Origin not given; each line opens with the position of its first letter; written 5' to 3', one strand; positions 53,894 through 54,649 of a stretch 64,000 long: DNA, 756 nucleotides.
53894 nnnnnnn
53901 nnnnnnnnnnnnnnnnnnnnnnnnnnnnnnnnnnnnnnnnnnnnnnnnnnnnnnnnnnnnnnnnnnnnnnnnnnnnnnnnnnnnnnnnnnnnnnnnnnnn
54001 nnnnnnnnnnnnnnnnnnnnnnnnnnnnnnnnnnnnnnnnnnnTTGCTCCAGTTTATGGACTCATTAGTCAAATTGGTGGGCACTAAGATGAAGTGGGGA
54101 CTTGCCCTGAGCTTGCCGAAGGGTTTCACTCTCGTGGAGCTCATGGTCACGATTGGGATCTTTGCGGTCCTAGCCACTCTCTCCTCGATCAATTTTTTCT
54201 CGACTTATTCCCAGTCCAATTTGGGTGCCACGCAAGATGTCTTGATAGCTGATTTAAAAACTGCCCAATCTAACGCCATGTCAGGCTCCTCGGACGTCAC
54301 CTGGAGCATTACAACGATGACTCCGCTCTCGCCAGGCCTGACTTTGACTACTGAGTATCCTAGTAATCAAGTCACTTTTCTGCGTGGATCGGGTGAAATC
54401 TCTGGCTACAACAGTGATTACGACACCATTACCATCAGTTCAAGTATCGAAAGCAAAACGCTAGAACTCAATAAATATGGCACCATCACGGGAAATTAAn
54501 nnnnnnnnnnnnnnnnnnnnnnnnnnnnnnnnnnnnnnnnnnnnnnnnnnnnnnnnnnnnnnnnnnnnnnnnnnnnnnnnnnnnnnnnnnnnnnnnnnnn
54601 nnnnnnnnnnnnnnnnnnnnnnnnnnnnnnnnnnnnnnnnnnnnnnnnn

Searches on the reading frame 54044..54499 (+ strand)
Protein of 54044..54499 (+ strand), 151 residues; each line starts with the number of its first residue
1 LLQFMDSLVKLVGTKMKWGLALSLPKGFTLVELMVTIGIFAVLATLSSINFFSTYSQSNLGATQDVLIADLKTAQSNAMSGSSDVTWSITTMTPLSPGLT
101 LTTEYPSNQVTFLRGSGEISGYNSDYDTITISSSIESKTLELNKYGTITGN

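Call 3: search_protein_families(library=pfam, proteins=[window:54044-54499:+], max_evalue=1)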
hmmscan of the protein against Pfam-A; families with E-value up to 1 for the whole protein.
window:54044-54499:+ (151 aa): 1 family
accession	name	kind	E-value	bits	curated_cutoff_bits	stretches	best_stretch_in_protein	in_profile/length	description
PF07963.17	N_methyl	-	2.2e-07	30.6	21.2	1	26-46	5-25/27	Prokaryotic N-terminal methylation motif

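Call 4: search_protein_families(library=ncbifam, proteins=[window:54044-54499:+], max_evalue=1)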
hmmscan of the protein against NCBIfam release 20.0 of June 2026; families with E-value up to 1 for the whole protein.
window:54044-54499:+ (151 aa): 14 families
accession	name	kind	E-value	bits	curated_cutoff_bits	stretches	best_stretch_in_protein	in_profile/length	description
TIGR02532.1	IV_pilin_GFxxxE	domain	2.1e-07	30.5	16.3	1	26-46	2-22/24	prepilin-type N-terminal cleavage/methylation domain-containing protein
TIGR01708.2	typeII_sec_gspH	equivalog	8.5e-07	29.1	80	1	26-90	2-66/169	type II secretion system minor pseudopilin GspH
TIGR02596.1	TIGR02596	subfamily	4.9e-06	26.8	70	1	28-85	1-58/196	Verru_Chthon cassette protein D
NF040982.1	ComGD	equivalog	5.2e-06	26.9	70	1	26-89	2-65/139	competence type IV pilus minor pilin ComGD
NF007862.0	PRK10574.1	equivalog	9.6e-05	22.5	138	1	26-57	5-35/145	prepilin peptidase-dependent pilin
TIGR01711.1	gspJ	equivalog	0.00055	19.8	64.85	1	26-74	1-49/192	type II secretion system minor pseudopilin GspJ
NF041775.1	typeIV_PilA_Myxo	equivalog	0.00057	19.9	400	1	26-80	11-64/214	type IV pilin protein PilA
TIGR01710.1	typeII_sec_gspG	equivalog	0.0036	17.3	88.85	1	26-64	1-39/134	type II secretion system major pseudopilin GspG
NF007800.0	PRK10506.1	equivalog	0.005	16.7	158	1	26-88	9-71/163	prepilin peptidase-dependent protein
NF041013.1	T4P_ComGE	equivalog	0.0069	16.5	49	1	26-46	4-24/83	competence type IV pilus minor pilin ComGE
TIGR01707.1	gspI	equivalog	0.017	15.6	44.35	1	27-56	1-29/101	type II secretion system minor pseudopilin GspI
NF040999.1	pilin_ComGC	equivalog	0.081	13.1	75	1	26-46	2-22/84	competence type IV pilus major pilin ComGC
NF047827.1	T3SSXpsH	equivalog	0.13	12.1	160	1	26-83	1-58/145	type II secretion system protein XpsH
TIGR02599.1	TIGR02599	subfamily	0.13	11.5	256.5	1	27-48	1-22/361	Verru_Chthon cassette protein C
